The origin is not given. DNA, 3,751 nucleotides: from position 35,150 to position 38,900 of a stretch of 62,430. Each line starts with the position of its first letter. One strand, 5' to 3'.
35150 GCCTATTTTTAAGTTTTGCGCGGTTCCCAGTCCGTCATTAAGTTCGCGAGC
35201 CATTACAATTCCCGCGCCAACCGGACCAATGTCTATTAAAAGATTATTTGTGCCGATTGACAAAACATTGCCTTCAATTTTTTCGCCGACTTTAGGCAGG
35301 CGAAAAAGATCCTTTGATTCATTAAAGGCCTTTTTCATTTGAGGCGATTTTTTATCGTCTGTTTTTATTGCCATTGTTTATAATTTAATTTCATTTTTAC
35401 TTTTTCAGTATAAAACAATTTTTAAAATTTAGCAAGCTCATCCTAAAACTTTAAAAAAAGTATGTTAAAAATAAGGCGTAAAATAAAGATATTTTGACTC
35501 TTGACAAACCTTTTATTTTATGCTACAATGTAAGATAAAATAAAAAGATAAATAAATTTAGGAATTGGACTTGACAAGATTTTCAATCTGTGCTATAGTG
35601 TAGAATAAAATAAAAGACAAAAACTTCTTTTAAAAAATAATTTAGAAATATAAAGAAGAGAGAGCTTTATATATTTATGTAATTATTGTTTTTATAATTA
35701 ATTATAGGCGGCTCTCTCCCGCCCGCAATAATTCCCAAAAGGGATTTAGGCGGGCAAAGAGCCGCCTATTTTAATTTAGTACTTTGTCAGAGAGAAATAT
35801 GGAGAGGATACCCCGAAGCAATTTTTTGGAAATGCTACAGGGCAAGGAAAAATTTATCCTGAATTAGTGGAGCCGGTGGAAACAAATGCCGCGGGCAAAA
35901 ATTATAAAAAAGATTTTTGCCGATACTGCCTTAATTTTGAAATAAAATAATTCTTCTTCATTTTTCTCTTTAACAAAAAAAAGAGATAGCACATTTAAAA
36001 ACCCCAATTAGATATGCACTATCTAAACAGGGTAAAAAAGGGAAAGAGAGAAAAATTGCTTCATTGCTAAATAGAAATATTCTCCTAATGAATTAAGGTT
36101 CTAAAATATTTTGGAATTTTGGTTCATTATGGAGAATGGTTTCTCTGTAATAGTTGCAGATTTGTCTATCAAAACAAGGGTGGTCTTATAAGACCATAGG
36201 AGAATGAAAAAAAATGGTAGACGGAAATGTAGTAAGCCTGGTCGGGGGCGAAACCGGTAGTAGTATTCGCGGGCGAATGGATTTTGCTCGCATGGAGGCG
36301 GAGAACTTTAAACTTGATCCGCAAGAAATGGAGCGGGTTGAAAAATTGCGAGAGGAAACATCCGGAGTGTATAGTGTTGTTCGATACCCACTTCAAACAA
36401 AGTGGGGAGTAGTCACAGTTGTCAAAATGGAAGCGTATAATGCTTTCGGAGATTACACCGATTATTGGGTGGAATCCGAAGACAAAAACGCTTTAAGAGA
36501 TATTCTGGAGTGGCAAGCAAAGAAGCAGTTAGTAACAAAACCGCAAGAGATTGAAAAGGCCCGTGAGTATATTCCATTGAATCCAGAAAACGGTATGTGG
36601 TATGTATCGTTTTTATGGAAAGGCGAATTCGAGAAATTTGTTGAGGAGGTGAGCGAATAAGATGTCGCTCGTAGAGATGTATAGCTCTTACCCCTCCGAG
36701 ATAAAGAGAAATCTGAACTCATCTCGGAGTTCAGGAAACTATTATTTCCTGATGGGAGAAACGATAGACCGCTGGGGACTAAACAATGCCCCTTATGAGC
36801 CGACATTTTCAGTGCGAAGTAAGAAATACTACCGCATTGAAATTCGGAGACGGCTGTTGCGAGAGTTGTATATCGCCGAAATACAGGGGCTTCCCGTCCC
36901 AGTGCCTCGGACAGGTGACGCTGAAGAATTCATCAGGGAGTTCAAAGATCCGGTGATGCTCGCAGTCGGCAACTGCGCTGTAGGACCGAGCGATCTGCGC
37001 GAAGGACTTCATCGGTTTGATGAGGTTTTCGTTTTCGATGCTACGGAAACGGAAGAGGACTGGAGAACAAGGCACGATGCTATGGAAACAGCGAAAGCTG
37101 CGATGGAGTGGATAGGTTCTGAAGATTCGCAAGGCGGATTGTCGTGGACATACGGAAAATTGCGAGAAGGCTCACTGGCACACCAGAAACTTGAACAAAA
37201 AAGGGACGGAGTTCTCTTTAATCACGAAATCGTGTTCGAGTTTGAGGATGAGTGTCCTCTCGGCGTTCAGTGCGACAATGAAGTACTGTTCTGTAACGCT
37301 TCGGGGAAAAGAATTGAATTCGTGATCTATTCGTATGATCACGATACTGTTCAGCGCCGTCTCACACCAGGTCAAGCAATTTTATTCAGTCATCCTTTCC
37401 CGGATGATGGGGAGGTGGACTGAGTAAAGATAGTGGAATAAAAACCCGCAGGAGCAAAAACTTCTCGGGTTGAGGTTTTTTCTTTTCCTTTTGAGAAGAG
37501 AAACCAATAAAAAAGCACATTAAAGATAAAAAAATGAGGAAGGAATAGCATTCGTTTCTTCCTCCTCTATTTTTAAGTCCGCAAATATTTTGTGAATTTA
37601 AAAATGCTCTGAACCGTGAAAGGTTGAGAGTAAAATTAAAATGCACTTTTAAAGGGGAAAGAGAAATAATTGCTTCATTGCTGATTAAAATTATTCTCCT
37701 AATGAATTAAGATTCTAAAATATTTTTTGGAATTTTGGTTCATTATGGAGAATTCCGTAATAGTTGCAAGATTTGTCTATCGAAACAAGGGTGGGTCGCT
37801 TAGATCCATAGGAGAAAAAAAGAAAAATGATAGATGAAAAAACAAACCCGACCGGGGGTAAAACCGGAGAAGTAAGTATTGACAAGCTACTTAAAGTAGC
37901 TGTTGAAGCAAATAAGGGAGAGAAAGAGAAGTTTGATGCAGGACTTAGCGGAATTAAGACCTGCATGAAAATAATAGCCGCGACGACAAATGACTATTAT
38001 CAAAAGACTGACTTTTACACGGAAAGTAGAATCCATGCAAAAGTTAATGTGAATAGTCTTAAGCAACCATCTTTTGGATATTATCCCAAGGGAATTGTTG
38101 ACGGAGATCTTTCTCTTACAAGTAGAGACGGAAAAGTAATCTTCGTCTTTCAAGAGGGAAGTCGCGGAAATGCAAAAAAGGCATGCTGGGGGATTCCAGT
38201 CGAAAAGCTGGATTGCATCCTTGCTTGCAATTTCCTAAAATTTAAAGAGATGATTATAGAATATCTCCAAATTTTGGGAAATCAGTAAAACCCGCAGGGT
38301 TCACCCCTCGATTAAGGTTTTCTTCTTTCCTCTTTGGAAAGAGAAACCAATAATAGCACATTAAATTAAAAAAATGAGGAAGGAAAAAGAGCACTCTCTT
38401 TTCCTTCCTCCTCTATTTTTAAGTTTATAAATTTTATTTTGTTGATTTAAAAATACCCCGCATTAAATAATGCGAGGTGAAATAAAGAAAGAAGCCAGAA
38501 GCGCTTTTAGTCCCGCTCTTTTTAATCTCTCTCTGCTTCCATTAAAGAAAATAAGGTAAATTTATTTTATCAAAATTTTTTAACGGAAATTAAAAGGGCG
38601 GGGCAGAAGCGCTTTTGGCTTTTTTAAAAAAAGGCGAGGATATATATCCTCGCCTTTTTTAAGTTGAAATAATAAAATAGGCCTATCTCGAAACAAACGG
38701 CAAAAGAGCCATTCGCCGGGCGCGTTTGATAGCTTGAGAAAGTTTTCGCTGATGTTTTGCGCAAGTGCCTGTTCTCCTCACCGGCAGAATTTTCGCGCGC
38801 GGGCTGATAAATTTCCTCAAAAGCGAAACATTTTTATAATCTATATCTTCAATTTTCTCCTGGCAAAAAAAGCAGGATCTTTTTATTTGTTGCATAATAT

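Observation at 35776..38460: Tandem cassette array: unrelated ORF bodies framed by the same 5' leader, the same first ~19 codons and the same structured 3' trailer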

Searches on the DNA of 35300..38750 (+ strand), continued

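Call 68: search_with_rna_model(model_id=R1, sources=[window, L005, L007, L008, L043, L044], max_evalue=10, filters=off)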
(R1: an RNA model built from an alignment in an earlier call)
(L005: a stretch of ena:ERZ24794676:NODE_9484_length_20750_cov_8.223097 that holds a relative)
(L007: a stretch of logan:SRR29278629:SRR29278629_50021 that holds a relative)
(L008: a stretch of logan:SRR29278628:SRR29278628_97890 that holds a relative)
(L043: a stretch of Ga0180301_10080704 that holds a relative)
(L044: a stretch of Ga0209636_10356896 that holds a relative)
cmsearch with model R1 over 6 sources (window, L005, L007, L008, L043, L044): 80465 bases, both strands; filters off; matches with E-value up to 10: 138.
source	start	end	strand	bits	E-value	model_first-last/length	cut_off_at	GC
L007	611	799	+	206.1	4.7e-46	1-186/186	no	0.34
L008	163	351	+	206.1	4.7e-46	1-186/186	no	0.34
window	36070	36254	+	198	3.8e-44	1-186/186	no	0.35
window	37684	37864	+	184.6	5e-41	1-186/186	no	0.32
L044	253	443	-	169.9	1.4e-37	1-186/186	no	0.34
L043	1127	1303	-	162.7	6.6e-36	1-186/186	no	0.33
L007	599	689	-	39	5.9e-07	1-186/186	no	0.25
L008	151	241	-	39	5.9e-07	1-186/186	no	0.25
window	37693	37753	-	38.8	6.5e-07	10-70/186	no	0.23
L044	364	490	+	38.1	9.6e-07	1-186/186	no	0.29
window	35995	36146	-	38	1e-06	1-186/186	no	0.29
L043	1236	1292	+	32.8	1.6e-05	12-68/186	no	0.26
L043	1624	1761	-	26.4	0.00052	1-186/186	no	0.36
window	38299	38431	-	25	0.0011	1-186/186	no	0.32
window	50340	50465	-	23.4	0.0026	1-186/186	no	0.29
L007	1249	1392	+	21.6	0.0068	1-186/186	no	0.32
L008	801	944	+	21.6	0.0068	1-186/186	no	0.32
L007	1147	1309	-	17.2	0.074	1-186/186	no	0.34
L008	699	861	-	17.2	0.074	1-186/186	no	0.34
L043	1395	1497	+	16.6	0.1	1-186/186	no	0.28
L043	1361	1460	-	15.9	0.14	1-186/186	no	0.28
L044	1063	1251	-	13.1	0.66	1-186/186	no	0.38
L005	2166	2273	+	12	1.2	1-186/186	no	0.38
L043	305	471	-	10.9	2.1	1-186/186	no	0.46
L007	94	271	-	9.6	4.4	1-186/186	no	0.35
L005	8193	8214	-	9.5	4.5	29-50/186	no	0.18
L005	11898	12027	+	9.4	4.9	1-186/186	no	0.35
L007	1133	1241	+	9.3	5.2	1-186/186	no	0.37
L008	685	793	+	9.3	5.2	1-186/186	no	0.37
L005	7118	7207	-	8.6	7.6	1-186/186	no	0.38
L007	487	524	+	8.3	8.8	1-186/186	no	0.18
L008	39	76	+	8.3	8.8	1-186/186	no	0.18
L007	343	399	+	8.3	8.9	1-186/186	no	0.44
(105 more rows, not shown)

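Call 70: search_with_rna_model(model_id=R1, source=L043, start=1560, end=1900, max_evalue=1, filters=off, show_alignments=1)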
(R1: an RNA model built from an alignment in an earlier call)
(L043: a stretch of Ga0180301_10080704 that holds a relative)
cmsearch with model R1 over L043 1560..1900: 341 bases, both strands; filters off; matches with E-value up to 1: 4.
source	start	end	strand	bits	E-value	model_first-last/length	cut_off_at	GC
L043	1624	1761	-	26.4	2.2e-06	1-186/186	no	0.36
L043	1822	1874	-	5.7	0.15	1-186/186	no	0.32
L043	1719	1752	+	5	0.22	1-186/186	no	0.32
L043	1636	1674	+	4.8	0.25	1-186/186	no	0.38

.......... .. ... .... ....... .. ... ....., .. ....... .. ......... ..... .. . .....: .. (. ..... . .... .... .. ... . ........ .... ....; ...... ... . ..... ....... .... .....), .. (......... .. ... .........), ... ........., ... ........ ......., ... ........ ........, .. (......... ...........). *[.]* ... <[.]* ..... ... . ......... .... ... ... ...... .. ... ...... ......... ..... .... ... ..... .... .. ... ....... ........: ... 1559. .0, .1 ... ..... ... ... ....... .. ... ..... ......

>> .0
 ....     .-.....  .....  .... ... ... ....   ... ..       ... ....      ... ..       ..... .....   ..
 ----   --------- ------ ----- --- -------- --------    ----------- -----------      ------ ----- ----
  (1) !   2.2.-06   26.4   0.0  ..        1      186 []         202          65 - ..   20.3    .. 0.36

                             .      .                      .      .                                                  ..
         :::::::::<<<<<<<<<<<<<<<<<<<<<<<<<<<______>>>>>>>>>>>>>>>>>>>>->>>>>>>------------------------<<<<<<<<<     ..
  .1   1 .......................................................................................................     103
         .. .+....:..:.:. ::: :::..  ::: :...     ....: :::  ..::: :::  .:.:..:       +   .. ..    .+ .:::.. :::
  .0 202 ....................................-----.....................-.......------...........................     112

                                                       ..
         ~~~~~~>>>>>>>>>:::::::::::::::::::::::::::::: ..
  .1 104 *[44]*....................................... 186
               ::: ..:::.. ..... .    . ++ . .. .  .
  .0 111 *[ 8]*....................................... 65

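Call 107: search_with_rna_model(model_id=R1, sources=[L049, L050, L051, L052, L053, L054, L045, L046, L047, L048], max_evalue=0.001)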
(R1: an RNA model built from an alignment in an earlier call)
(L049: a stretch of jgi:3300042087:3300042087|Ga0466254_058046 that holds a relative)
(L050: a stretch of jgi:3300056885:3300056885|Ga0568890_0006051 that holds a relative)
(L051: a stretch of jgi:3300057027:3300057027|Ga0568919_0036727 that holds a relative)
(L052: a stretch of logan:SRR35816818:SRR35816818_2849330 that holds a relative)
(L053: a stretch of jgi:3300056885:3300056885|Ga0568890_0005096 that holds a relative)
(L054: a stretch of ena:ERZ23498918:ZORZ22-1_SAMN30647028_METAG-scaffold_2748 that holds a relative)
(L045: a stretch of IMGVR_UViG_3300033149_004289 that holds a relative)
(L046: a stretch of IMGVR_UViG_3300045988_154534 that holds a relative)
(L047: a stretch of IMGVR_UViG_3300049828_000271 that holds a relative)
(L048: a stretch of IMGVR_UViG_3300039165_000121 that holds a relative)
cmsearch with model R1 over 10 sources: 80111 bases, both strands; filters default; matches with E-value up to 0.001: 5.
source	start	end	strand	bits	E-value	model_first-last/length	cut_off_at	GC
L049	6420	6607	-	155.8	2.7e-34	1-186/186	no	0.31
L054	1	60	-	63.9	8.6e-13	1-62/186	3'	0.22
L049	6528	6619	+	33.3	1.3e-05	1-186/186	no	0.27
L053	12430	12527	+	29.3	0.00011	1-186/186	no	0.28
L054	1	44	+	25.4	0.00086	17-62/186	no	0.2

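Call 121: search_with_rna_model(model_id=R1, sources=[window, L007, L043, L044, L049], max_evalue=1e-20, make_alignment=true)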
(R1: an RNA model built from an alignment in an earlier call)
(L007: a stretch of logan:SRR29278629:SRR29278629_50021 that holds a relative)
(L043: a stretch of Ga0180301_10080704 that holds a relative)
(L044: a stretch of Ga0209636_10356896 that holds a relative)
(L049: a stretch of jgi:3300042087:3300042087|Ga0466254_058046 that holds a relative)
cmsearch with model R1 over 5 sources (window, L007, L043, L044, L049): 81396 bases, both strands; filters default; matches with E-value up to 1e-20: 6.
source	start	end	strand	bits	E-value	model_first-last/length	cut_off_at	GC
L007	611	799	+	206.1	4.7e-46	1-186/186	no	0.34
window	36070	36254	+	198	3.8e-44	1-186/186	no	0.35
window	37684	37864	+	184.7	5e-41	1-186/186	no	0.32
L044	253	443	-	169.9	1.4e-37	1-186/186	no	0.34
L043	1127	1303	-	162.7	6.7e-36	1-186/186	no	0.33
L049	6420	6607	-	155.8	2.7e-34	1-186/186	no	0.31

Alignment A11: 6 matches aligned to the model, 204 columns, each read 5' to 3' on its own strand. Consensus structure (alignment columns), stored with it:
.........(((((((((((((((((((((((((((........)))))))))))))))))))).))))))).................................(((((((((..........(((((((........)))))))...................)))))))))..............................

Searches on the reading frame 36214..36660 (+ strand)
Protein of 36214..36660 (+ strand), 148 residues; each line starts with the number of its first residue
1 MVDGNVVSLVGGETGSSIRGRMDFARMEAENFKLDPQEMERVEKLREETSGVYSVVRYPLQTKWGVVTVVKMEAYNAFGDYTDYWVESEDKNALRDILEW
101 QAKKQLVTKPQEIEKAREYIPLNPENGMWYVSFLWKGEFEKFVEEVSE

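Call 6: search_protein_families(library=pfam, proteins=[window:36214-36660:+], max_evalue=10)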
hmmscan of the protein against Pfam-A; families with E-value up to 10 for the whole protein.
window:36214-36660:+ (148 aa): 0 families

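Call 11: search_protein_families(library=phrogs, proteins=[window:36214-36660:+], max_evalue=1)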
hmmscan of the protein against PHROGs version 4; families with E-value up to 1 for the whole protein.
window:36214-36660:+ (148 aa): 0 families

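Call 12: search_protein_families(library=padloc, proteins=[window:36214-36660:+], max_evalue=1)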
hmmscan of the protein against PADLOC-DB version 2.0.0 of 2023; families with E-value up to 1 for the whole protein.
window:36214-36660:+ (148 aa): 0 families

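Call 13: search_protein_families(library=ncbifam, proteins=[window:36214-36660:+], max_evalue=1)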
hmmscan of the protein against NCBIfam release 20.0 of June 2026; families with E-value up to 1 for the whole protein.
window:36214-36660:+ (148 aa): 0 families

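Call 21: find_encoding_contigs(protein=window:36214-36660:+, flank=10000, max_places=10)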
Protein window:36214-36660:+ (148 aa): 2 contigs read that carry it; 2 places shown.
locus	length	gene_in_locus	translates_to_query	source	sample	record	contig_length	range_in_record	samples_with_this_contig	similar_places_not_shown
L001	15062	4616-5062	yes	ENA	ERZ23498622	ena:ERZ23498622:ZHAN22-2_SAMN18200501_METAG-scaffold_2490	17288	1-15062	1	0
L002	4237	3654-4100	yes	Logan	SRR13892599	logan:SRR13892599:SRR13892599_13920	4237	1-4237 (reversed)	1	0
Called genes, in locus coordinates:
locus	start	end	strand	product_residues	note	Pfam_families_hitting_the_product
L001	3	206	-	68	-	?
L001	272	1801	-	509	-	PF12072:RNase_Y_N, PF00013:KH_1, PF22891:KH_PNO1_2nd (weak), PF01966:HD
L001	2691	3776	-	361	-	PF21543:CvfB_2nd (faint), PF23459:S1_RRP5 (faint), PF13509:S1_2 (faint), PF00575:S1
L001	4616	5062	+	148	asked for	-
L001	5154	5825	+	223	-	-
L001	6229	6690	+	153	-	-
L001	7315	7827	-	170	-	PF00436:SSB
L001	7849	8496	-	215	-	PF01250:Ribosomal_S6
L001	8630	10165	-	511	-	PF05362:Lon_C (weak), PF13541:ChlI, PF00493:MCM (faint), PF00158:Sigma54_activat (weak), PF01078:Mg_chelatase, PF07728:AAA_5, PF13335:Mg_chelatase_C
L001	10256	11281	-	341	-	PF00154:RecA_N, PF08423:Rad51, PF06745:ATPase (weak), PF27531:MT3502_N (weak), PF02283:CobU (faint), PF21096:RecA_C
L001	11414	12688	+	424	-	PF00675:Peptidase_M16, PF05193:Peptidase_M16_C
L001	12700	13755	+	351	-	PF01594:AI-2E_transport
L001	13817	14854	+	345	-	PF04240:Caroten_synth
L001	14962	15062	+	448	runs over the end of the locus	PF00890:FAD_binding_2 (faint), PF00996:GDI (faint), PF01266:DAO (weak), PF03486:HI0933_like (faint), PF13450:NAD_binding_8, PF01593:Amino_oxidase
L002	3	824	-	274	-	?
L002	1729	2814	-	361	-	PF21543:CvfB_2nd (faint), PF23459:S1_RRP5 (faint), PF13509:S1_2 (faint), PF00575:S1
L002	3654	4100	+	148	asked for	-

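Call 27: find_homologous_proteins(query=window:36214-36660:+, max_evalue=0.01)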
Query window:36214-36660:+ (148 aa): 1 proteins with E <= 0.01 among 44 candidates.
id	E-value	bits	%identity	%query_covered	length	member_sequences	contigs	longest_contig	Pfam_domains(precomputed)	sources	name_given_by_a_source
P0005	6.0e-93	327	100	100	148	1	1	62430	-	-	-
